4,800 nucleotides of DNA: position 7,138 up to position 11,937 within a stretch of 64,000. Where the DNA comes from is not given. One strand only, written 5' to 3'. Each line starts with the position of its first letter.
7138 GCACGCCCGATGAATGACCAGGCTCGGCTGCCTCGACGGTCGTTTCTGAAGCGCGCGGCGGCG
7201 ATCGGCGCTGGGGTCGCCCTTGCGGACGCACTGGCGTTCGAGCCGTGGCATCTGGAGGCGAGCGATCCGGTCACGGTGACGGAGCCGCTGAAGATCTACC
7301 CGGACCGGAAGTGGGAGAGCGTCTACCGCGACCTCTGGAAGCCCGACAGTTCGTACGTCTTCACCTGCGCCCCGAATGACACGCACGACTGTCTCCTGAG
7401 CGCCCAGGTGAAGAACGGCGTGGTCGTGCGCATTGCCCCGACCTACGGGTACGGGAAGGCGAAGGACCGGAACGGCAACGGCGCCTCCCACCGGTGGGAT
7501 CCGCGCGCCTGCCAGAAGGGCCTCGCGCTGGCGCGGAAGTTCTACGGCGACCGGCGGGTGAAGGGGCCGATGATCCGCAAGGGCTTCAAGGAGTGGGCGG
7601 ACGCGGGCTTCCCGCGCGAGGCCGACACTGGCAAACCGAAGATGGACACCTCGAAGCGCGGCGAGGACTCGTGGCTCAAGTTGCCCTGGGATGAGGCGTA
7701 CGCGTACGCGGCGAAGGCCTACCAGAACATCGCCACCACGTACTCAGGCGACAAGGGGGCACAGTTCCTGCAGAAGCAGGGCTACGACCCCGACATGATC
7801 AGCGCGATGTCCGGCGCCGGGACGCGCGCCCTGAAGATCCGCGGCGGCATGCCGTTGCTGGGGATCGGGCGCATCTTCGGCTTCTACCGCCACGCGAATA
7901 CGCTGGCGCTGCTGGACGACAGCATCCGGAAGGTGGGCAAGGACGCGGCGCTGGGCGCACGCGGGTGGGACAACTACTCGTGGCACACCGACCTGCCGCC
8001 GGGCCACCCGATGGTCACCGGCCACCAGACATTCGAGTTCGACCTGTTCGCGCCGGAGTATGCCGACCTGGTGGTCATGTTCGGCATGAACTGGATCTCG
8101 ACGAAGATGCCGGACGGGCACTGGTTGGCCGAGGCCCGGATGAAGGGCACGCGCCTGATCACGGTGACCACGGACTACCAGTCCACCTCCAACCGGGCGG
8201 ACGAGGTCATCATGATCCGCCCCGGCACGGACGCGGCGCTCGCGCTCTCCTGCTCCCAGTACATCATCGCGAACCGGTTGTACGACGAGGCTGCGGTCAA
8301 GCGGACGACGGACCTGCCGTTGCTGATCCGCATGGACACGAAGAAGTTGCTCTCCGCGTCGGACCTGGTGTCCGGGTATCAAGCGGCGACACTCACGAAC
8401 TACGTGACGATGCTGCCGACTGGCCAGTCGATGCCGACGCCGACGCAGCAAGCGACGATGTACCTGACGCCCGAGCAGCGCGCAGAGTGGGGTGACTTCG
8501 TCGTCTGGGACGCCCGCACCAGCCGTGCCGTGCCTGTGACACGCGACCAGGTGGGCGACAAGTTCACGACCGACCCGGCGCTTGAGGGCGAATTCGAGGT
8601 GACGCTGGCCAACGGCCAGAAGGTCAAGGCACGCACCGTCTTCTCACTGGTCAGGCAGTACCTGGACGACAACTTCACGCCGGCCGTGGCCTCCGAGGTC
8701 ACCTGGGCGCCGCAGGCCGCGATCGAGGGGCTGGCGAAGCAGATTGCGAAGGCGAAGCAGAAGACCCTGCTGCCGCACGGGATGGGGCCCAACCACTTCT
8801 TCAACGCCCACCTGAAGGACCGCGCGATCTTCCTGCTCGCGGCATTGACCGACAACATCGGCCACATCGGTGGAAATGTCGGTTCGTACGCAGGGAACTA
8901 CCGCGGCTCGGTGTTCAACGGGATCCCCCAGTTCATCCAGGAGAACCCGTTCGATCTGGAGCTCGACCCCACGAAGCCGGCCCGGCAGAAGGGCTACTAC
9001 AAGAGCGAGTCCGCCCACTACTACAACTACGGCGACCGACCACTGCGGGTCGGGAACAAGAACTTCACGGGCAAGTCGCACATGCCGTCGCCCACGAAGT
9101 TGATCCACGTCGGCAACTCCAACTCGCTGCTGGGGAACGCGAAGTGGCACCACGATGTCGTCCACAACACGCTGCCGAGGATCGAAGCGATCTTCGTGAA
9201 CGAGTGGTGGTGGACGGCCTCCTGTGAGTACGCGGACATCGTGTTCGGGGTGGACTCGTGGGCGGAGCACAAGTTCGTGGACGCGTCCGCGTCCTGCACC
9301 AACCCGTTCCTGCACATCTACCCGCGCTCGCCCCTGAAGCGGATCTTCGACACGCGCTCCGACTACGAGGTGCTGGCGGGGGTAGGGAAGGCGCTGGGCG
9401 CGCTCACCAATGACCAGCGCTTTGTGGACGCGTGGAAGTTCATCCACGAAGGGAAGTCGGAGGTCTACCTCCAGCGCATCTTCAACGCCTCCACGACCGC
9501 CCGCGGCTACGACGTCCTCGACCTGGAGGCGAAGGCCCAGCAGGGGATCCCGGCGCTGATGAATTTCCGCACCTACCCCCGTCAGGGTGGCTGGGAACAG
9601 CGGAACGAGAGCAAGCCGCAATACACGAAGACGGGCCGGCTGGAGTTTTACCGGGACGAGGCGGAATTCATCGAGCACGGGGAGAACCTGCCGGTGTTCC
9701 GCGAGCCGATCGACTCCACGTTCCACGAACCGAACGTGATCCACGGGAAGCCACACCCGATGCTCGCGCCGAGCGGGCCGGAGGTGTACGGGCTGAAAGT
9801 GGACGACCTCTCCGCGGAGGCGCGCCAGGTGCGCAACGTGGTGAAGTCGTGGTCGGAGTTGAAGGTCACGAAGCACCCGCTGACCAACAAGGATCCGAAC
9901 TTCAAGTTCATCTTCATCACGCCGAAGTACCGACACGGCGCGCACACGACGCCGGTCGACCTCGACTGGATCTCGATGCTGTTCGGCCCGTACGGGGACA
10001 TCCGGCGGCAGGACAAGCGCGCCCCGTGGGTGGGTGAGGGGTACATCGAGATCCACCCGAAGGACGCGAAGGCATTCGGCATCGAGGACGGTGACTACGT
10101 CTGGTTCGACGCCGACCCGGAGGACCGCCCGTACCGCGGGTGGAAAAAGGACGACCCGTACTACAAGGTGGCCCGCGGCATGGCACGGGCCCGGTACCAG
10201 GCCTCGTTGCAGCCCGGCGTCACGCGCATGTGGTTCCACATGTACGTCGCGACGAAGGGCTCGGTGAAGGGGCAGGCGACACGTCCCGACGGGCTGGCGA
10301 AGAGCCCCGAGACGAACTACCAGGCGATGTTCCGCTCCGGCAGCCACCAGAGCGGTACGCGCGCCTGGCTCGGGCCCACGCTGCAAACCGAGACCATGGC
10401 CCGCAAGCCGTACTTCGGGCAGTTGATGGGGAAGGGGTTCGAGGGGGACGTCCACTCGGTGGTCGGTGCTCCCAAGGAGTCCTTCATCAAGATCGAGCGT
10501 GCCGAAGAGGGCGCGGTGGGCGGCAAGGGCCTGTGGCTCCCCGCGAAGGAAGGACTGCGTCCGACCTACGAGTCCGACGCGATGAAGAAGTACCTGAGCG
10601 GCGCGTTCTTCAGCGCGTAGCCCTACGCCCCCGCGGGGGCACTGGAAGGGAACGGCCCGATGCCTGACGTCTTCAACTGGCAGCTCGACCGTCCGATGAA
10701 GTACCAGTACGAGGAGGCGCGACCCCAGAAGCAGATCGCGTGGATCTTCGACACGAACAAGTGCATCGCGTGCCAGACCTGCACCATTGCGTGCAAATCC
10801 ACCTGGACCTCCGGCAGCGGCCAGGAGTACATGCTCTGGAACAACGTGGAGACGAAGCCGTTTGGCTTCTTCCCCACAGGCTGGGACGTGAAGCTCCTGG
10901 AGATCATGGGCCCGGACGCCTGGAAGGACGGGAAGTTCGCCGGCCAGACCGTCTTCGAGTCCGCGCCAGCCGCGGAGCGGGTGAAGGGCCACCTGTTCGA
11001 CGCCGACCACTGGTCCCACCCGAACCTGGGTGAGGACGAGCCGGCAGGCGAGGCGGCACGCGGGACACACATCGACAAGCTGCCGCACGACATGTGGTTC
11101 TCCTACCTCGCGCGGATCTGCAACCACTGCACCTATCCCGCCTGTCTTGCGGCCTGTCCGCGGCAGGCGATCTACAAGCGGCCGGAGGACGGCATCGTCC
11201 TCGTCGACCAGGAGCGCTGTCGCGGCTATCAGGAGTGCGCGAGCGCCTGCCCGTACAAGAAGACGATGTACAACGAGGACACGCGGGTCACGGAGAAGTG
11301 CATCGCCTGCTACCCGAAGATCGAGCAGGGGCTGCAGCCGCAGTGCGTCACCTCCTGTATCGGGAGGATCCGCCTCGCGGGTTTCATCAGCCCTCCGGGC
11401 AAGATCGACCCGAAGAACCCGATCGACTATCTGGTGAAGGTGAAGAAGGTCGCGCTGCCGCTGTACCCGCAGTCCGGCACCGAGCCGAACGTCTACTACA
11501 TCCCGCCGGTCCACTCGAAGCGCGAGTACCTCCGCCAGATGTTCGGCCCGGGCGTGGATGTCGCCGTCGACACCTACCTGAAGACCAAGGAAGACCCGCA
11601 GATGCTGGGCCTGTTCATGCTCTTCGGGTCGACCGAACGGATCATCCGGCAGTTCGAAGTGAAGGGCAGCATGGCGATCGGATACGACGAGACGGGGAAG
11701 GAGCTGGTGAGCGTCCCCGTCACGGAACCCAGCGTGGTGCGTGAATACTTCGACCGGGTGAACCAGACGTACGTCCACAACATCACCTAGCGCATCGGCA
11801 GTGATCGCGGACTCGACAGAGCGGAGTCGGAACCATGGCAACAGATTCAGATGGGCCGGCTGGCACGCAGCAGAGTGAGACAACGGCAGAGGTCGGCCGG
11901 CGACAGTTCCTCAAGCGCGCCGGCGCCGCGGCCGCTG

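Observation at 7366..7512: FS0 iron-sulfur motif of the alpha subunit is Cys-x3-Asp-x3-Cys...Cys, with Asp in place of a conserved Cys and Cys in place of the NarG His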

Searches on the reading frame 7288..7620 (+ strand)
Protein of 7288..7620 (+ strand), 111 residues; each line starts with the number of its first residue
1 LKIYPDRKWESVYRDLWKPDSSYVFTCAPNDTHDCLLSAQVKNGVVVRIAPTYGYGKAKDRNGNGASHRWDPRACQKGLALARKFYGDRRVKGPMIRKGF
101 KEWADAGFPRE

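Call 19: search_solved_structures(query=window:7288-7620:+, max_evalue=10, show_alignments=5)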
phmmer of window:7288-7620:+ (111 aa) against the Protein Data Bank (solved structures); distinct sequences matched with E-value up to 10: 11.
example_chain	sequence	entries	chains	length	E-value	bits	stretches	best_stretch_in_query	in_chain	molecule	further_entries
7b04_B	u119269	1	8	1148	1.5e-32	115.6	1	2-110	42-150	Nitrite oxidoreductase subunit A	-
3ir5_A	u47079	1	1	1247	9.4e-08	35.4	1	6-106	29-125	Respiratory nitrate reductase 1 alpha chain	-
3ir6_A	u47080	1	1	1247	2.3e-06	31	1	6-106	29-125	Respiratory nitrate reductase 1 alpha chain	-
3egw_A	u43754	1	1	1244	4.3e-06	30.1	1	6-106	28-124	Respiratory nitrate reductase 1 alpha chain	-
1r27_A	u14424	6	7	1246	4.3e-06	30.1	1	6-106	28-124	Respiratory nitrate reductase 1 alpha chain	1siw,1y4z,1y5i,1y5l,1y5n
1q16_A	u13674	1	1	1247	4.3e-06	30.1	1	6-106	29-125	Respiratory nitrate reductase 1 alpha chain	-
3ir7_A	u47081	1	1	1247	7.9e-06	29.2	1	6-106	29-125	Respiratory nitrate reductase 1 alpha chain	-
2ivf_A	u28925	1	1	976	3.4e-05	27.2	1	8-100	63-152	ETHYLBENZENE DEHYDROGENASE ALPHA-SUBUNIT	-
4ydd_A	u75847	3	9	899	0.026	17.9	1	8-101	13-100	DMSO reductase family type II enzyme, molybdopterin subunit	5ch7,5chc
5e7o_A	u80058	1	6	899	0.028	17.8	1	8-101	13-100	DMSO reductase family type II enzyme, molybdopterin subunit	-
3vjz_A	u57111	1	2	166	0.48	13.8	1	26-88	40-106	Putative uncharacterized protein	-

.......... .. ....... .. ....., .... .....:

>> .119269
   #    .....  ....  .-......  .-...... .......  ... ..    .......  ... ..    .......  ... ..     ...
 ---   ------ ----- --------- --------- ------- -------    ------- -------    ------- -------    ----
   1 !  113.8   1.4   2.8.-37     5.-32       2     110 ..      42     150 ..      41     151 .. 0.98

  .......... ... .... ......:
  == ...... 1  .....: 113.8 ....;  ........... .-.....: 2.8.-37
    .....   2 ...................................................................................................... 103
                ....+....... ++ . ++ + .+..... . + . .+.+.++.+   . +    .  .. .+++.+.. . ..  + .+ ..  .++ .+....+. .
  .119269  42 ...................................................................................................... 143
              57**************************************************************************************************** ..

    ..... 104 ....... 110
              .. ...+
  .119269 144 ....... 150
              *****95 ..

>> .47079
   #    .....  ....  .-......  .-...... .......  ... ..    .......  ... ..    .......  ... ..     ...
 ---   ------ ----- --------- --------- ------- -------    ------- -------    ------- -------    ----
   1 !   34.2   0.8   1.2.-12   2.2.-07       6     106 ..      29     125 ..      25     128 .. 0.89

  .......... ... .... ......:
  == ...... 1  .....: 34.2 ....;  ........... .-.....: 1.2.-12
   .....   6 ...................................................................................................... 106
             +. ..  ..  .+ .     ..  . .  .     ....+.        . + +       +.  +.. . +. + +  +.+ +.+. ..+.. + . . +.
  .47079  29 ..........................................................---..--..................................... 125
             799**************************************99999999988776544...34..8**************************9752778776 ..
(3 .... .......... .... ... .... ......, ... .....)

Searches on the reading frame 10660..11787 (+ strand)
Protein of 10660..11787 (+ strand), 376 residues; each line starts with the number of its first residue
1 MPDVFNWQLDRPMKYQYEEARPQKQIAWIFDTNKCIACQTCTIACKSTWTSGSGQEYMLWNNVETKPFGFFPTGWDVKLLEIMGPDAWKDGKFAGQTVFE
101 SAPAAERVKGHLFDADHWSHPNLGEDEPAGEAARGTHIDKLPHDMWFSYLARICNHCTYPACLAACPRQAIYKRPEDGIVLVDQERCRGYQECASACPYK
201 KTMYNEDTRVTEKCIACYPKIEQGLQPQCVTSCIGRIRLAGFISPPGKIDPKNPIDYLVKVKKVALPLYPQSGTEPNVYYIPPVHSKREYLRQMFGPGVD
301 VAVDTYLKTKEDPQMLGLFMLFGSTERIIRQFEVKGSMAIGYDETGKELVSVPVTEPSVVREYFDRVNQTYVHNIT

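Call 8: search_protein_families(library=pfam, proteins=[window:10660-11787:+])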
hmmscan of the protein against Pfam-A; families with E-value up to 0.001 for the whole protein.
window:10660-11787:+ (376 aa): 7 families
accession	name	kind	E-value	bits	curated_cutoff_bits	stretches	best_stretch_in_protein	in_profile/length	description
PF13247.11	Fer4_11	-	9e-31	106.5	26.2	1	148-239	4-96/100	4Fe-4S dicluster domain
PF12838.12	Fer4_7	-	3.4e-11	43.9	27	1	154-200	2-51/52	4Fe-4S dicluster domain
PF13237.11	Fer4_10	-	3e-09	37.1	25.5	1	151-198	6-53/53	4Fe-4S dicluster domain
PF12797.12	Fer4_2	-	1.2e-06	28.5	24.5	0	30-46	5-21/22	4Fe-4S binding domain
PF13187.11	Fer4_9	-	5.7e-06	26.7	27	1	154-200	2-50/52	4Fe-4S dicluster domain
PF14697.11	Fer4_21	-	0.00012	22.5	35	0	154-201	8-55/59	4Fe-4S dicluster domain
PF12837.12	Fer4_6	-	0.00072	19.8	25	0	30-46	4-20/24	4Fe-4S binding domain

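Call 9: search_protein_families(library=ncbifam, proteins=[window:10660-11787:+])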
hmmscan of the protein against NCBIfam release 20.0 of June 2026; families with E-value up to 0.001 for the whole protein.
window:10660-11787:+ (376 aa): 26 families (the best 25 are shown)
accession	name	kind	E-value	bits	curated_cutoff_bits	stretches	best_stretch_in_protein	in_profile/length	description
TIGR03478.1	DMSO_red_II_bet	subfamily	9.5e-80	267.9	480.7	1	23-288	1-260/321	DMSO reductase family type II enzyme, iron-sulfur subunit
NF042979.1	EthbenzDh_ebdB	equivalog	1.1e-64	218.5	740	2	144-286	143-280/354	ethylbenzene dehydrogenase subunit beta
TIGR01660.1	narH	equivalog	7.4e-55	186.3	524.05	2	144-242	173-271/492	nitrate reductase subunit beta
NF011569.0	PRK14993.1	equivalog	1e-36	126.6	416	1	149-281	95-222/244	tetrathionate reductase subunit TtrB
TIGR02951.1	DMSO_dmsB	equivalog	8.8e-33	113.6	214.1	1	140-238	50-148/161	DMSO/selenate family reductase complex B subunit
NF041715.1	arsenate_red_ArrB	equivalog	1.5e-29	103.2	450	2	144-207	47-109/233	arsenate respiratory reductase iron-sulfur subunit ArrB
NF045797.1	DsrO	equivalog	3e-25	89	200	1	150-281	99-234/235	sulfate reduction electron transfer complex DsrMKJOP subunit DsrO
TIGR03149.1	cyt_nit_nrfC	equivalog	2.4e-24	85.9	377.6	1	144-284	84-219/225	cytochrome c nitrite reductase Fe-S protein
NF008134.0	PRK10882.1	equivalog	2.2e-19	69.7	263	1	136-233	95-198/329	hydrogenase 2 operon protein HybA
TIGR01582.1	FDH-beta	equivalog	2.3e-16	59.7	334.7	1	153-236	92-175/283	formate dehydrogenase subunit beta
NF045715.1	sulf_resp_HmcB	equivalog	4.6e-16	58.8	420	1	151-233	104-188/307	sulfate respiration complex iron-sulfur protein HmcB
NF007382.0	PRK09898.1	equivalog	3.8e-14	52.7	213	1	147-218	116-187/208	ferredoxin-like protein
NF038355.1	FDH3_beta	equivalog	9e-12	45.4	240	1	153-213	53-112/180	formate dehydrogenase FDH3 subunit beta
NF041782.1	mnquin_red_QrcC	equivalog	5.2e-09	36.1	400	1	144-205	55-119/239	menaquinone reductase iron-sulfur cluster-binding subunit QrcC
NF045766.1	PhenlGlyoxDHPadI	equivalog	9.6e-09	34.5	700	1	142-233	43-128/443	NADH-dependent phenylglyoxylate dehydrogenase subunit beta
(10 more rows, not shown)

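Call 24: search_solved_structures(query=window:10660-11787:+, max_evalue=1e-10, show_alignments=1)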
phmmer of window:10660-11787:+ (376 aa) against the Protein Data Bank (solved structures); distinct sequences matched with E-value up to 1e-10: 9.
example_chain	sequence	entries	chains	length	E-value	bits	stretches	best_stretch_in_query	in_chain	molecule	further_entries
7b04_A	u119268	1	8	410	2.4e-113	382.3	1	4-338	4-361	Nitrite oxidoreductase subunit B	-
4ydd_B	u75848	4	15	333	8.7e-68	232.3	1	21-288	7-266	DMSO reductase family type II enzyme, iron-sulfur subunit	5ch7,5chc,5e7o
2ivf_B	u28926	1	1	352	2.4e-64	221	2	140-286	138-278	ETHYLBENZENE DEHYDROGENASE BETA-SUBUNIT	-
1q16_B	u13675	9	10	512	1.6e-50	175.4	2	145-243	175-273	Respiratory nitrate reductase 1 beta chain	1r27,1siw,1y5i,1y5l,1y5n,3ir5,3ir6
3egw_B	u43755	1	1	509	1.4e-49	172.3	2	145-243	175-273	Respiratory nitrate reductase 1 beta chain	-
1y4z_B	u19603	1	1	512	1.4e-49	172.3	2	145-243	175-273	Respiratory nitrate reductase 1 beta chain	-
6cz7_B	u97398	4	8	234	2.4e-20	76.1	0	144-207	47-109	4Fe-4S ferredoxin, iron-sulfur binding domain protein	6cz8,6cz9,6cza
2vpw_B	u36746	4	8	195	2.5e-16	62.8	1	148-287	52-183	NRFC PROTEIN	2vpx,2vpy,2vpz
4v4c_B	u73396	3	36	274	4.8e-13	52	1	148-290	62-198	Pyrogallol hydroxytransferase small subunit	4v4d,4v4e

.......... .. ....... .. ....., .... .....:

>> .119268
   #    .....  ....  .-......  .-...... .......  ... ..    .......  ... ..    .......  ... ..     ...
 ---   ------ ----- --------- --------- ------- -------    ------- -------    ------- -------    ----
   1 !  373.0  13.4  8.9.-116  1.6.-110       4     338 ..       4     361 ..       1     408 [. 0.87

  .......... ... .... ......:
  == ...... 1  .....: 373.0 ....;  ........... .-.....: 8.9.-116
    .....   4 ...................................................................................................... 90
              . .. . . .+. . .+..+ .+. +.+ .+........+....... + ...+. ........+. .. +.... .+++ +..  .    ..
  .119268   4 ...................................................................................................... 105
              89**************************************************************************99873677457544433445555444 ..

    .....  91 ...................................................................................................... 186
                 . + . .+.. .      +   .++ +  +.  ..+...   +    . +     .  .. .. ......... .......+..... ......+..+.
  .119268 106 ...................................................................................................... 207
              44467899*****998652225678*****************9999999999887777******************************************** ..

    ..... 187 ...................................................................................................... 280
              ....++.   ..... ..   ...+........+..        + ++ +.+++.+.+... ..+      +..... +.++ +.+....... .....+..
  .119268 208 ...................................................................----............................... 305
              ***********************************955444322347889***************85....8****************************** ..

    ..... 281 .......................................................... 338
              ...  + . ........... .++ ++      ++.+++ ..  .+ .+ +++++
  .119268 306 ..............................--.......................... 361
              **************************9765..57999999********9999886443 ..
